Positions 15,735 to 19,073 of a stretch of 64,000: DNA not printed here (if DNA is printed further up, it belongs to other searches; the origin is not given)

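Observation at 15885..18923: RND transporter lacking the canonical proton-relay residues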

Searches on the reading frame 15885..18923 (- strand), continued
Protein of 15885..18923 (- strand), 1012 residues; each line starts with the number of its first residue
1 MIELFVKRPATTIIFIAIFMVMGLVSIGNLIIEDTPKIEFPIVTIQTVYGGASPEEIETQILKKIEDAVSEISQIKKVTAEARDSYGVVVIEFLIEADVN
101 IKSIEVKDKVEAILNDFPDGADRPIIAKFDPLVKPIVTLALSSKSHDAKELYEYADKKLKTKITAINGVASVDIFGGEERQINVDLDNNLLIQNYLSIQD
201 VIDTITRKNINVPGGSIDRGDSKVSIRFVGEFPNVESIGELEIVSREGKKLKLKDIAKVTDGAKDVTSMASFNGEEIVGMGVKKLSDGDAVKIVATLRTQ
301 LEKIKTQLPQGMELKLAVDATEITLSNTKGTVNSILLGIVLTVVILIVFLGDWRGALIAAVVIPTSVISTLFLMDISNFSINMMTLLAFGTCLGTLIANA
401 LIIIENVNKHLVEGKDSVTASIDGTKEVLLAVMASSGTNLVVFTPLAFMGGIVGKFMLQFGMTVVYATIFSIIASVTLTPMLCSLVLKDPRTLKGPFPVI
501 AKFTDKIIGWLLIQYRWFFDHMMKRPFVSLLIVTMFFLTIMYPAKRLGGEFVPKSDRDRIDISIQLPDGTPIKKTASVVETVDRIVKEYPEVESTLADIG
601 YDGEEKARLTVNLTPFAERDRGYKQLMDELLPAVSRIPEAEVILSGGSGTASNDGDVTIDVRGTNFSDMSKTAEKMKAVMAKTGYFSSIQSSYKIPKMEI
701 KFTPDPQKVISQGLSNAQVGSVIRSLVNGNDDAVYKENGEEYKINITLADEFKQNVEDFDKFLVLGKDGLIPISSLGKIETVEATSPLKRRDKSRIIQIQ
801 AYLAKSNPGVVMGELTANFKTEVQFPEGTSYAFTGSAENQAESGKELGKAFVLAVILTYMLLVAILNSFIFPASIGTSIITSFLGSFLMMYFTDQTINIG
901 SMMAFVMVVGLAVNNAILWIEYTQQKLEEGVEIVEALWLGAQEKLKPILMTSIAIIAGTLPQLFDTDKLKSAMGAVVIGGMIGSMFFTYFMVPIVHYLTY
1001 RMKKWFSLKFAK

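Call 33: find_related_loci(query=A1, collection=genome_contigs, flank=10000)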
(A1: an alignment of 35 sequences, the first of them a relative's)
Query A1 (1012 aa) in genome_contigs; peptide patterns used: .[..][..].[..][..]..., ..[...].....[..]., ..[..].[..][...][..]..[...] (x = any residue, [..] = any of these).
600 stretches matched a pattern (row limit reached: there are more); 594 encode a relative of the query (tblastn E <= 1e-3); the best 80 are kept; 80 distinct loci.
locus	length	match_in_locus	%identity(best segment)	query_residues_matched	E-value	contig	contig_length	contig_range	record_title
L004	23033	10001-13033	72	1-1012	0e+0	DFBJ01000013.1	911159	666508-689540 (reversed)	MAG TPA_asm: Bacteriovoracaceae bacterium UBA3083 UBA3083_contig_621, whole genome shotgun sequence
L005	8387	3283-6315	63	1-1012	0e+0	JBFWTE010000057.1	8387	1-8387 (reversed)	MAG: Bacteriovoracaceae bacterium isolate CA_2019_TPBF_4 NODE_34198_length_8387_cov_15.790799_TPBF, whole genome shotgun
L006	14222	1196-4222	63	1-1010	0e+0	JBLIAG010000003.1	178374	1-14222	MAG: Bacteriovoracaceae bacterium isolate 3300045789_46 Ga0491190_0000107, whole genome shotgun sequence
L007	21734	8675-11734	51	1-1009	0e+0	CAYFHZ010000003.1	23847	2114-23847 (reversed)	MAG TPA_asm: uncultured Bacteriovoracaceae bacterium isolate ERP003628_co1_279 genome assembly, contig: NODE_831_length_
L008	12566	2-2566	70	151-1006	0e+0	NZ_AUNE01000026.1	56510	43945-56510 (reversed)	Bacteriovorax sp. BSW11_IV contig00046, whole genome shotgun sequence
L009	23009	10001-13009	46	1-1005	0e+0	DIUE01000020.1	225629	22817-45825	MAG TPA_asm: Bacteriovoracaceae bacterium UBA6166 UBA6166_contig_37482, whole genome shotgun sequence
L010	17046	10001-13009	46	1-1005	0e+0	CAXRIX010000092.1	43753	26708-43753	MAG: Bdellovibrionales bacterium isolate YZ12B_2.97 genome assembly, contig: k141_68092, whole genome shotgun sequence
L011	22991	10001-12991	48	1-997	0e+0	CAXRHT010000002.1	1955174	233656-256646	MAG: Bdellovibrionales bacterium isolate YZ14B_1.26 genome assembly, contig: k141_1748836, whole genome shotgun sequence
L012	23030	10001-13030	47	1-1009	0e+0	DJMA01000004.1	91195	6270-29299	MAG TPA_asm: Bdellovibrionaceae bacterium UBA6502 UBA6502_contig_43, whole genome shotgun sequence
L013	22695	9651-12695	47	1-1005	0e+0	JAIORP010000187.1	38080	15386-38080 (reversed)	MAG: Candidatus Omnitrophota bacterium isolate SMBSF21 20074_Bin_2_contigs_1_c_000000000125, whole genome shotgun sequen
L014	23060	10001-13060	46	1-1006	0e+0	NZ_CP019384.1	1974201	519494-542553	Candidatus Velamenicoccus archaeovorus strain LiM chromosome, complete genome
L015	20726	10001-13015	48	1-1005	0e+0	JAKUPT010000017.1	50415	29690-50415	MAG: Bdellovibrionales bacterium isolate ALOHA_A2.5_10 A2.5-Bdellovibrionales-1_17, whole genome shotgun sequence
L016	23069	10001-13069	45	1-1009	0e+0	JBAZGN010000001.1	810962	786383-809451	MAG: Candidatus Omnitrophota bacterium isolate SO_2017_LW3_46 NODE_6_length_810962_cov_4.668257_LW162_2017, whole genome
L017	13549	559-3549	43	5-997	0e+0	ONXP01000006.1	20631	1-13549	uncultured Elusimicrobia bacterium isolate RUG730 genome assembly, contig: k87_7868679, whole genome shotgun sequence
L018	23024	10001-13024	50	1-1005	0e+0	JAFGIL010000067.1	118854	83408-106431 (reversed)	MAG: Endomicrobiales bacterium isolate Zod_Metabat.202 k87_12423631, whole genome shotgun sequence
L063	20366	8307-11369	34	6-1012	5e-177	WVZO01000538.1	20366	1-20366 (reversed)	MAG: Candidatus Aminicenantes bacterium isolate CS4-C025 C_merged_R1_(paired)_contig_110467, whole genome shotgun sequen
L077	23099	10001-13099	33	6-1012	2e-169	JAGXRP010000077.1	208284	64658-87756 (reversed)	MAG: Desulfobulbaceae bacterium isolate CROMO_A_116 c_000000988579, whole genome shotgun sequence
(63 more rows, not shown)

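Call 52: find_encoding_contigs(protein=P0003, flank=8000, max_places=2)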
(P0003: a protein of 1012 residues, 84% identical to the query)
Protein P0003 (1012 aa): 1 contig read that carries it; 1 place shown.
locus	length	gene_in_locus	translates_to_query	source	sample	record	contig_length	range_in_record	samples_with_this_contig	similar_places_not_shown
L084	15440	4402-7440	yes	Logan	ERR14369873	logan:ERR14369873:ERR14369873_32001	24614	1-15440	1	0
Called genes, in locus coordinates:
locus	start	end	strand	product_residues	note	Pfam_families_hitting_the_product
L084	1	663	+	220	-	?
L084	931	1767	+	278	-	PF00669:Flagellin_N, PF00700:Flagellin_C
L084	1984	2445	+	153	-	PF22381:Staph_reg_Sar_Rot, PF12802:MarR_2, PF22166:WHD_ArnR1 (weak), PF01047:MarR (weak)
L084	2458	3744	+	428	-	PF02321:OEP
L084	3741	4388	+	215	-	PF25989:YknX_C (weak)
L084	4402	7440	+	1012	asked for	PF00873:ACR_tran, PF03176:MMPL (weak)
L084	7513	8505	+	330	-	PF04321:RmlD_sub_bind, PF01370:Epimerase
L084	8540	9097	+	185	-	-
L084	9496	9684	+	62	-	PF16982:Flp1_like (faint)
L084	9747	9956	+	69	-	-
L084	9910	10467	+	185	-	PF01478:Peptidase_A24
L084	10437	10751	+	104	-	-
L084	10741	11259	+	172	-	-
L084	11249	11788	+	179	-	-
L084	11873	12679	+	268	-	PF08666:SAF, PF16976:RcpC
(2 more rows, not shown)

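Call 53: find_encoding_contigs(protein=P0002, flank=3000, max_places=2)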
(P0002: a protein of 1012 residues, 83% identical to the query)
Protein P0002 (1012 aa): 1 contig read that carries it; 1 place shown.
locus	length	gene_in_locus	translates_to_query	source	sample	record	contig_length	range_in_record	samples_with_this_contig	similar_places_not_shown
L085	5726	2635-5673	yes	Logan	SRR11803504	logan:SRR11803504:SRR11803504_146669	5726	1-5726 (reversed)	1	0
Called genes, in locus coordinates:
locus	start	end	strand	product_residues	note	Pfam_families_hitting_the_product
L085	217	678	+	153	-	PF22381:Staph_reg_Sar_Rot, PF12802:MarR_2, PF22166:WHD_ArnR1 (weak), PF01047:MarR (weak)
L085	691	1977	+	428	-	PF02321:OEP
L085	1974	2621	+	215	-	PF25989:YknX_C (weak)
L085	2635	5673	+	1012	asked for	PF00873:ACR_tran, PF03176:MMPL (weak)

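Call 88: predict_structure(alignment_id=A3)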
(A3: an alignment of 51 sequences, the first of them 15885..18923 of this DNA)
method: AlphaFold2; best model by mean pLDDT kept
length: 1012 residues; sequences in the alignment: 51
mean_pLDDT: 81.3   pTM: 0.71
mean pLDDT of the five models: 81.3, 80.7, 78.1, 77.5, 74.4
residues with pLDDT >= 90: 12; 70-90: 946; 50-70: 53; < 50: 1
segments of 3 or more residues with pLDDT < 50: none
pLDDT, mean of each block of 10 residues (from residue 1): 86 88 83 67 82 82 87 84 83 78 86 81 74 75 85 86 82 85 86 82 81 71 68 81 80 86 81 87 74 83 85 83 76 75 75 81 85 85 74 73 82 86 84 77 75 75 86 87 82 72 83 87 88 88 81 74 84 88 88 88 84 82 78 81 67 73 85 88 82 77 83 78 77 78 84 73 77 81 80 87 78 86 85 81 79 83 83 84 89 84 79 81 84 88 82 78 78 86 89 87 82 72
secondary structure, 60 per line:
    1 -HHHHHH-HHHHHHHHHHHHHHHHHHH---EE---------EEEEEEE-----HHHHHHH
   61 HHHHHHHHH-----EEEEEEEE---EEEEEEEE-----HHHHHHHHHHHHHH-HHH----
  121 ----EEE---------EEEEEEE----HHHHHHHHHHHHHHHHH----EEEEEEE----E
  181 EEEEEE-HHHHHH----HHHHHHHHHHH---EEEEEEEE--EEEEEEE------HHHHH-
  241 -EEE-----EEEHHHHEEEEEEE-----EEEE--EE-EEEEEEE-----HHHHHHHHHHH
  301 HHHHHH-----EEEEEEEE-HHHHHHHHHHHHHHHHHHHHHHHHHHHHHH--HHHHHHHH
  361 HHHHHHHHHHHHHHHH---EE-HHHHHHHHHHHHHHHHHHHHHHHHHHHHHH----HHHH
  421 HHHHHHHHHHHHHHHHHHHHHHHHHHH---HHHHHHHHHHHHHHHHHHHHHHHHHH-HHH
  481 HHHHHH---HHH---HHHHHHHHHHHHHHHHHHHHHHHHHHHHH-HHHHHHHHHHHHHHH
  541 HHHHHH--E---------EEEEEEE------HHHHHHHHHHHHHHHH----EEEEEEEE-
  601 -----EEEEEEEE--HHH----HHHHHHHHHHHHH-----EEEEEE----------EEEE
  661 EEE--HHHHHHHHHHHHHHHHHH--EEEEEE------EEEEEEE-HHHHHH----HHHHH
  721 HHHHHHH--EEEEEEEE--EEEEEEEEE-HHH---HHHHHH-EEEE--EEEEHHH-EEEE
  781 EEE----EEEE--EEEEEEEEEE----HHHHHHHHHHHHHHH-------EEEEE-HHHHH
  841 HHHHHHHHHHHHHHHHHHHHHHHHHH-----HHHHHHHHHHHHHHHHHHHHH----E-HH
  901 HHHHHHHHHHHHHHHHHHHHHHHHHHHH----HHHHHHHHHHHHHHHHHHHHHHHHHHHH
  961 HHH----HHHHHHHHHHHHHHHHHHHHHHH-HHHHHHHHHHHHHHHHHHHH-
elements in order (helices of 4 or more, strands of 3 or more residues): H2-7 H9-27 E42-48 H54-69 E75-82 E86-93 H99-112 E125-127 E137-143 H148-164 E169-175 E180-186 H188-193 H198-208 E212-219 E222-228 H235-239 E242-244 E250-252 H253-256 E257-263 E269-272 E278-284 H290-306 E312-319 H321-350 H353-376 H383-412 H417-447 H451-476 H478-486 H496-524 H526-546 E559-565 H572-587 E592-599 E606-613 H623-635 E641-646 E657-663 H666-683 E686-691 E698-704 H706-711 H716-727 E730-737 E740-748 H756-761 E763-766 E769-772 E777-783 E788-791 E794-803 H808-822 E830-834 H836-866 H872-892 H899-928 H933-963 H968-990 H992-1011

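Call 93: fold_search(model_id=the predicted structure, library=pdb)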
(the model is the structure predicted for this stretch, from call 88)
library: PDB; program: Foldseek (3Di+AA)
matches with E <= 10: 831; with E <= 0.001: 331
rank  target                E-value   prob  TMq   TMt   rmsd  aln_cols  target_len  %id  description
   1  8f3e_B                4.6e-67  1.00  0.93  0.91   2.9      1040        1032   22  Trimer of aminoglycoside efflux pump AcrD (released 2022-12-28)
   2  8f4r_B                5.5e-67  1.00  0.92  0.91   2.9      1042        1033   22  Gentamicin bound aminoglycoside efflux pump AcrD (released 2022-12-28)
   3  9hci_A                1.0e-66  1.00  0.88  0.86   3.9      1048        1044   22  structure of the double Cys-substituted cross-linked AcrB variant S562C_T837C (released 2025-11-19)
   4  4u8v_B                1.2e-66  1.00  0.89  0.87   3.8      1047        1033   22  Coupling of remote alternating-access transport mechanisms for protons and substrates in the multidrug efflux pump Acr (released 2014-10-15)
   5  6zo5_A                2.7e-66  1.00  0.87  0.85   4.4      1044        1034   22  Fusidic acid binding to the TM1/TM2 groove of AcrB-G619P_G621P (released 2021-05-19)
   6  6zoh_C                2.8e-66  1.00  0.92  0.90   3.0      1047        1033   22  3-Formylrifamycin SV binding to the access pocket of AcrB-G619P_G621P L and T protomers (released 2021-05-19)
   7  4u96_B                2.8e-66  1.00  0.89  0.87   3.9      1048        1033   22  Coupling of remote alternating-access transport mechanisms for protons and substrates in the multidrug efflux pump Acr (released 2014-10-22)
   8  9fdp                  4.2e-66  1.00  0.92  0.91   2.9      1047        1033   22  Single particle cryo-EM structure of the AcrB V612W monomer in the O state (released 2025-05-28)
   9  4dx7_C                5.3e-66  1.00  0.92  0.90   3.0      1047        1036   22  Transport of drugs by the multidrug transporter AcrB involves an access and a deep binding pocket that are separated b (released 2012-05-02)
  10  8gjj_A                6.1e-66  1.00  0.94  0.92   2.7      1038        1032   22  Multi-drug efflux pump RE-CmeB Apo form (released 2023-05-31)
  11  8p1i_C                9.5e-66  1.00  0.92  0.91   2.8      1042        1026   22  Single particle cryo-EM co-structure of Klebsiella pneumoniae AcrB with the BDM91288 efflux pump inhibitor at 2.97 Ang (released 2024-01-17)
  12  6zoc_A                1.2e-65  1.00  0.87  0.85   4.5      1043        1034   22  Erythromycin binding to the access pocket of AcrB-G616P L protomer and 3-formylrifamycin SV binding to the access pock (released 2021-05-19)
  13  9fe2_A                1.6e-65  1.00  0.90  0.88   3.6      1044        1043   22  Crystallographic structure of AcrB V612W with bound minocycline (released 2025-05-28)
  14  5lq3_C                1.9e-65  1.00  0.92  0.90   3.1      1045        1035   23  Structures and transport dynamics of the Campylobacter jejuni multidrug efflux pump CmeB (released 2017-08-09)
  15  3noc_C                2.0e-65  1.00  0.92  0.90   3.0      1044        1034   22  Designed ankyrin repeat protein (DARPin) binders to AcrB: Plasticity of the Interface (released 2011-05-18)
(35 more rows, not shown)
